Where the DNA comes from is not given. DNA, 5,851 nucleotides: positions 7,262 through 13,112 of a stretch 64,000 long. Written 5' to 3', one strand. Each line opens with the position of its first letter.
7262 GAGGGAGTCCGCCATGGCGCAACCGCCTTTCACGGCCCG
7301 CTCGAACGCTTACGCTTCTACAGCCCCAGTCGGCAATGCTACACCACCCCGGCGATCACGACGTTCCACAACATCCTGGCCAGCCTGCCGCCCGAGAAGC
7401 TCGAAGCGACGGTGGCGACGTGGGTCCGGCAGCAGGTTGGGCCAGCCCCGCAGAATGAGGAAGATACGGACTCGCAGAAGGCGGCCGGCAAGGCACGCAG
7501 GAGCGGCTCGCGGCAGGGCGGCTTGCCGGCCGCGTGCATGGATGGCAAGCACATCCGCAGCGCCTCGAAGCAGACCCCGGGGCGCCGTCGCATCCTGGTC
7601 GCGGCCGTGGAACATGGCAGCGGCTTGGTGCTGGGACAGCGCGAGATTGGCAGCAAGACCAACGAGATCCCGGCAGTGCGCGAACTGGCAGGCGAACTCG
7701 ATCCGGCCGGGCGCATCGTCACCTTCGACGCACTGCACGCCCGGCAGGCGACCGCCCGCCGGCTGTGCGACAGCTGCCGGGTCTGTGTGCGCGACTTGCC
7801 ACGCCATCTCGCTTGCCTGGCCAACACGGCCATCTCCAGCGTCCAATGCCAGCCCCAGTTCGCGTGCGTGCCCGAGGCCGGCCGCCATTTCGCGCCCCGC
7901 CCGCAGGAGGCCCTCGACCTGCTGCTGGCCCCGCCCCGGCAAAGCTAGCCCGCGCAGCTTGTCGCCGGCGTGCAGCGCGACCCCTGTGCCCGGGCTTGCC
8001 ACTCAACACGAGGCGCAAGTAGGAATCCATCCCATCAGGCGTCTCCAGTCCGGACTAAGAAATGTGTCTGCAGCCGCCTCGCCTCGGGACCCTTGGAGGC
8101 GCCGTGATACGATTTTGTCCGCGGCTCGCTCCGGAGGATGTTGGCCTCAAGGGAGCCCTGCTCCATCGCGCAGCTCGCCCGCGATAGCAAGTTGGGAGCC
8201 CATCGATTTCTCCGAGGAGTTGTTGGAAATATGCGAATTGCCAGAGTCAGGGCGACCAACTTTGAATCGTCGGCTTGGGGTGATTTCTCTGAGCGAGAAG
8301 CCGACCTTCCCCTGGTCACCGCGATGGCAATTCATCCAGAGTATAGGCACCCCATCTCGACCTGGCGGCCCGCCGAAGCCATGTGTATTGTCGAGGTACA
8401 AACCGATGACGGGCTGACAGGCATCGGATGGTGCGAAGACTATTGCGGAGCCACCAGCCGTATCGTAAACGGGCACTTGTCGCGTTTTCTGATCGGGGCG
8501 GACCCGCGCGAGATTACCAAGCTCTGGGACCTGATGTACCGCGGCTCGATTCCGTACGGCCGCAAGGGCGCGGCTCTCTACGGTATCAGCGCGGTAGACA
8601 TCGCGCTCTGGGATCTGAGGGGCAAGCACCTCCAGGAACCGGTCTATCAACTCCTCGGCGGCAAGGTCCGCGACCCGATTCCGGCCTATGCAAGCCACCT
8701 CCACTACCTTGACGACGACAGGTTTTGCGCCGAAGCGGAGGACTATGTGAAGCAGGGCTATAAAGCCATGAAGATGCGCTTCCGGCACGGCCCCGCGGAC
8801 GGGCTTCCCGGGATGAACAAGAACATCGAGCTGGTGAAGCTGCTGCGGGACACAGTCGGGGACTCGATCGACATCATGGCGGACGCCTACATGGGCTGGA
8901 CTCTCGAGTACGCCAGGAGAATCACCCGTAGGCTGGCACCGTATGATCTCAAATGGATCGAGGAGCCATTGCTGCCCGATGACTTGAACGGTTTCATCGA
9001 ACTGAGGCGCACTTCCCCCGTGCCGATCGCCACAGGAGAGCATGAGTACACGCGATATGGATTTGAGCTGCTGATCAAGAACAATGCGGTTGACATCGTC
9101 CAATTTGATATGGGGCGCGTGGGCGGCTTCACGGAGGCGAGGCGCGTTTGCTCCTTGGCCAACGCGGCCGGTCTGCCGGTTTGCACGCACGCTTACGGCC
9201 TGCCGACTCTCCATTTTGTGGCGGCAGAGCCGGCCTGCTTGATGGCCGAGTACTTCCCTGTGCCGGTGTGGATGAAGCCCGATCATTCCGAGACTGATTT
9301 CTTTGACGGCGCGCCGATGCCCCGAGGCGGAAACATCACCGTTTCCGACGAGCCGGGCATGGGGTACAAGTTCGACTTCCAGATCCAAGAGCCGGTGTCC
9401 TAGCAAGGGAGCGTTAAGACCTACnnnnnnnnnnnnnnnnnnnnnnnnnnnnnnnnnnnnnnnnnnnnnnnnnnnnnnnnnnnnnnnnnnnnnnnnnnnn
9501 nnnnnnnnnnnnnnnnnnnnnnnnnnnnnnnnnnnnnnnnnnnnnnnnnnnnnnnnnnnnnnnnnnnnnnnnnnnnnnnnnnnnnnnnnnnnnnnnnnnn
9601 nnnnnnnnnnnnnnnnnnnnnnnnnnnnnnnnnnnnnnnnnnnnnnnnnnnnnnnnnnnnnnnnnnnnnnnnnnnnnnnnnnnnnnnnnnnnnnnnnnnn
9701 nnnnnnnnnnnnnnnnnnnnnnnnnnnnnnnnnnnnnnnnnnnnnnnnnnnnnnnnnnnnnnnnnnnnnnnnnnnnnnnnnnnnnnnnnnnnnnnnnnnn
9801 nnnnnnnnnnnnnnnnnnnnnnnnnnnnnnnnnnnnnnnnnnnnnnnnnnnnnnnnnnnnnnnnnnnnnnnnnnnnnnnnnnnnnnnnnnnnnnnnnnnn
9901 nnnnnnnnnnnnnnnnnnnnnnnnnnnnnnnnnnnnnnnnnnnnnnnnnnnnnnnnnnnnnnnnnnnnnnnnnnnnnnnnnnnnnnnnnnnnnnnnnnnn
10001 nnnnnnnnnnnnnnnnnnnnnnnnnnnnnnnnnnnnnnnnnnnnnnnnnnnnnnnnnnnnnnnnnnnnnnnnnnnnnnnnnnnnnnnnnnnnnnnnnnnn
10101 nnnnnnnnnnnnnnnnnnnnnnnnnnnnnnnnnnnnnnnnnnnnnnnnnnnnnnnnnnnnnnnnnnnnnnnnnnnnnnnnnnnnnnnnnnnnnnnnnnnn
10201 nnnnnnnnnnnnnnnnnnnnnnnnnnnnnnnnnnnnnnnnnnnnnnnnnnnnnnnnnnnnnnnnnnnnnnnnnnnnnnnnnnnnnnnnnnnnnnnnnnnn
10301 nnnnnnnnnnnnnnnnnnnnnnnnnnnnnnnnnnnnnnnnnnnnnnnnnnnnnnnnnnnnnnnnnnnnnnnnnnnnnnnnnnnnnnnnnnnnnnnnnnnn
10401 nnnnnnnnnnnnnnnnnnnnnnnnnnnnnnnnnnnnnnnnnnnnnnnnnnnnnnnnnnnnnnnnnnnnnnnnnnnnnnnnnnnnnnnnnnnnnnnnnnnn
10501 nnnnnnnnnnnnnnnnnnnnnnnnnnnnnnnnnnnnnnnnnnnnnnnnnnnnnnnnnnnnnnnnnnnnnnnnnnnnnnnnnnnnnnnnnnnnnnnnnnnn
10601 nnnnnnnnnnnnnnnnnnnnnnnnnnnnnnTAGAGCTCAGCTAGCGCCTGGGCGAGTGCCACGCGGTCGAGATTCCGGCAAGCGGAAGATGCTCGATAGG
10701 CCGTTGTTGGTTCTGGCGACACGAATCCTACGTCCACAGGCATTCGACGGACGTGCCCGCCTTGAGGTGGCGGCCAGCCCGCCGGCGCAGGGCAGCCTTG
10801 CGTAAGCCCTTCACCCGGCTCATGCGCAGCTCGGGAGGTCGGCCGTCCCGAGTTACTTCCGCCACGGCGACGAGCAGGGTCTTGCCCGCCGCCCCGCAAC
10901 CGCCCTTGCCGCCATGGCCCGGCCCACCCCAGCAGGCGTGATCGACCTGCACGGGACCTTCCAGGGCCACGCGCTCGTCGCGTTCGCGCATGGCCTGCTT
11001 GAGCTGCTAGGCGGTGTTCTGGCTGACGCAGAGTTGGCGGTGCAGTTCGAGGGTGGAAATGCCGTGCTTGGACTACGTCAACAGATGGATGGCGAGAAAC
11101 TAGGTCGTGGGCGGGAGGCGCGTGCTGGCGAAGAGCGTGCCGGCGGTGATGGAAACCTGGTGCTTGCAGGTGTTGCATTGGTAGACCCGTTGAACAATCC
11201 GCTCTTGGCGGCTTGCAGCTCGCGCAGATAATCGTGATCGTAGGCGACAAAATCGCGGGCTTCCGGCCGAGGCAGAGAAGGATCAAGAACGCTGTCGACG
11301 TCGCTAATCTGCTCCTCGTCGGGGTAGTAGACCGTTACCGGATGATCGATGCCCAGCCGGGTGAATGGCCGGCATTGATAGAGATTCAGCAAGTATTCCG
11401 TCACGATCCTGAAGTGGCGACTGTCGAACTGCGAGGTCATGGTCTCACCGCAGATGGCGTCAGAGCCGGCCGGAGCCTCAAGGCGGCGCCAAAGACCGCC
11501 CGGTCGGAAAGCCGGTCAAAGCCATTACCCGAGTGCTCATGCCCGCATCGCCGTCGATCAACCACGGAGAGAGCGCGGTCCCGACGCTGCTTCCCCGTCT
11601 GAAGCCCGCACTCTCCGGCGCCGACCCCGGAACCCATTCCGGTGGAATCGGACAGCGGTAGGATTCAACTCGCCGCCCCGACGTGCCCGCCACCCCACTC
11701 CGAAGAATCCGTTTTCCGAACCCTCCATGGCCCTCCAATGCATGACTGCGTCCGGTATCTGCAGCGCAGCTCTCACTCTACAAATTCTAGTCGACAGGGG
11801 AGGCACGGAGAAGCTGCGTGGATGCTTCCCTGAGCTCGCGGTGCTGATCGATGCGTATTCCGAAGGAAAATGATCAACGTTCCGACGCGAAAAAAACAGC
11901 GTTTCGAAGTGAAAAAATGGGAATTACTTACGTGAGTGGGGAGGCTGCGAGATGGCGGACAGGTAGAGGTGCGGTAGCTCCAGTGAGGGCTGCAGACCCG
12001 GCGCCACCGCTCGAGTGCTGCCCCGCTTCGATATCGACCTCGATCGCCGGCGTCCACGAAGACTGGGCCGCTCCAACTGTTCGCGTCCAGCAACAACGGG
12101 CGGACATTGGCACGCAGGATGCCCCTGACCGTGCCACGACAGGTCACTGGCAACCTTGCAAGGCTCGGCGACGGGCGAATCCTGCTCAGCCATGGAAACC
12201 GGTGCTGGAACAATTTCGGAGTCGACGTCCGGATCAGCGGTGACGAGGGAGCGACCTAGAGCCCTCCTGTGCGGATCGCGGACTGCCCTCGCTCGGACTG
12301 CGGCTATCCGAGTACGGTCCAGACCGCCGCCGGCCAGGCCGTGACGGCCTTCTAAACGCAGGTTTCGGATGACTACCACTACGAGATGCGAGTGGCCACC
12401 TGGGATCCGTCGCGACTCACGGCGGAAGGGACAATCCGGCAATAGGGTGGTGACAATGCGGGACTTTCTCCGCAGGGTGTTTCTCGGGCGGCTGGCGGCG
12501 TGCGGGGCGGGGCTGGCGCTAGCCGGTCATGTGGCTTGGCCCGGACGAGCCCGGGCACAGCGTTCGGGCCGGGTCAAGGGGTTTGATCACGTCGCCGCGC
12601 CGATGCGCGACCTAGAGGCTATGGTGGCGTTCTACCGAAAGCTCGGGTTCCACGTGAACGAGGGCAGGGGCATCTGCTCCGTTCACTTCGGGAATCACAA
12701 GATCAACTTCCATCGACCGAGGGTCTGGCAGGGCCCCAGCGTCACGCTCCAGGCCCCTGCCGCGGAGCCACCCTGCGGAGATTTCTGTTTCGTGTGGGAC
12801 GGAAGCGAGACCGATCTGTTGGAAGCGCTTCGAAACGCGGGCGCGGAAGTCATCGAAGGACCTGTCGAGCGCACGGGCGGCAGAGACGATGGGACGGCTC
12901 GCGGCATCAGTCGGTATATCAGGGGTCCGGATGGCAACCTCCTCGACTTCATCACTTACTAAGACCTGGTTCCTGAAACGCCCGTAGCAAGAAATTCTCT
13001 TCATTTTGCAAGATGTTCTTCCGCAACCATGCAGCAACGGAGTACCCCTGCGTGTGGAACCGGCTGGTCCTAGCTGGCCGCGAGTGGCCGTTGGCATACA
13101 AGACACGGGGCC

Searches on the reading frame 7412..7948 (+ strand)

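Call 11: search_protein_families(library=pfam, proteins=[window:7412-7948:+], max_evalue=0.001)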
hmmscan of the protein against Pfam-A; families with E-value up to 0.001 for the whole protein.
window:7412-7948:+ (178 aa): 1 family
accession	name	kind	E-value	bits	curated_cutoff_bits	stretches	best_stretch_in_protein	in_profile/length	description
PF01609.27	DDE_Tnp_1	-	0.00027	21.2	23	1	39-120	5-97/200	Transposase DDE domain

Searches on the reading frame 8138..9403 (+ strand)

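Call 11: search_protein_families(library=pfam, proteins=[window:8138-9403:+], max_evalue=0.001)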
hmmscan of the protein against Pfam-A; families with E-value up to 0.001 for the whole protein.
window:8138-9403:+ (421 aa): 2 families
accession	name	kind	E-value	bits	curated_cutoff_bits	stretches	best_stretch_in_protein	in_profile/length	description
PF13378.12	MR_MLE_C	-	1.9e-59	201.5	29.4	1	197-413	3-216/219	Enolase C-terminal domain-like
PF02746.21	MR_MLE_N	-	1.3e-18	67.8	22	1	79-174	25-117/117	Mandelate racemase / muconate lactonizing enzyme, N-terminal domain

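Call 63: search_protein_families(library=ncbifam, proteins=[window:8138-9403:+], max_evalue=0.00001)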
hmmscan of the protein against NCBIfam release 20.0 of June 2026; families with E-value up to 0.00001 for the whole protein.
window:8138-9403:+ (421 aa): 15 families
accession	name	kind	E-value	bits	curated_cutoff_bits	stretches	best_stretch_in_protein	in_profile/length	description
NF011968.0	PRK15440.1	equivalog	1.4e-72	244.8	393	1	58-415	34-386/395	L-rhamnonate dehydratase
NF010624.0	PRK14017.1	equivalog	2.9e-54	184.6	311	1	75-352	8-286/382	galactonate dehydratase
NF040790.2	glucon_galact_dh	equivalog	1.4e-50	172.3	750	1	74-415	19-364/390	bifunctional D-gluconate/D-galactonate dehydratase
NF040866.1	AraD_Arch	equivalog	1.9e-50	171.9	650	1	82-416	34-365/372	arabinonate dehydratase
NF047820.1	TalGalacDh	equivalog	7.8e-50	169.8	500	1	81-413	37-357/371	L-talarate/galactarate dehydratase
NF043051.1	ManoateDhtManD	equivalog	2.2e-46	158.5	550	2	78-214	13-149/403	D-mannonate dehydratase ManD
NF011654.0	PRK15072.1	subfamily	1.2e-43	149.6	430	2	78-227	13-156/404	D-galactonate dehydratase family protein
NF043002.1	HProlDhtase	equivalog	1.6e-28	99.6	500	1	83-415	34-357/366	cis-3-hydroxy-L-proline dehydratase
TIGR02534.1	mucon_cyclo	subfamily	1.8e-21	76.6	334.95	1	80-348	27-292/368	muconate/chloromuconate family cycloisomerase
TIGR01928.1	menC_lowGC_arch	equivalog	7e-15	54.9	200.65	1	152-345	94-275/325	o-succinylbenzoate synthase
NF041118.1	A_G_epim_Thtga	equivalog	4.2e-13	49.1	500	1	115-346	70-285/341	L-Ala-D/L-Glu epimerase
NF042940.1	racemase_DgcA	equivalog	8.5e-13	48.2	400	1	151-358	86-276/323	N-acetyl-D-Glu racemase DgcA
NF011708.0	PRK15129.1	equivalog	8.3e-07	28.3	343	1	150-348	88-271/321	L-Ala-D/L-Glu epimerase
TIGR01927.1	menC_gam_Gplu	equivalog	1e-06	28.3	130.55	1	205-347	122-259/307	o-succinylbenzoate synthase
NF002782.0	PRK02901.1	equivalog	2.3e-06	26.9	288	1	226-340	117-231/328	o-succinylbenzoate synthase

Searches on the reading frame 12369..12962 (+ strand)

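Call 11: search_protein_families(library=pfam, proteins=[window:12369-12962:+], max_evalue=0.001)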
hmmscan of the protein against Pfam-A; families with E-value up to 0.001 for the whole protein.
window:12369-12962:+ (197 aa): 1 family
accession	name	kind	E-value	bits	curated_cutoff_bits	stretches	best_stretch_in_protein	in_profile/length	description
PF00903.31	Glyoxalase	-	4.2e-07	30.8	20.6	1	71-194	1-121/121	Glyoxalase/Bleomycin resistance protein/Dioxygenase superfamily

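Call 63: search_protein_families(library=ncbifam, proteins=[window:12369-12962:+], max_evalue=0.00001)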
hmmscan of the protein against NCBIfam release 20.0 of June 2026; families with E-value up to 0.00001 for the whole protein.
window:12369-12962:+ (197 aa): 0 families
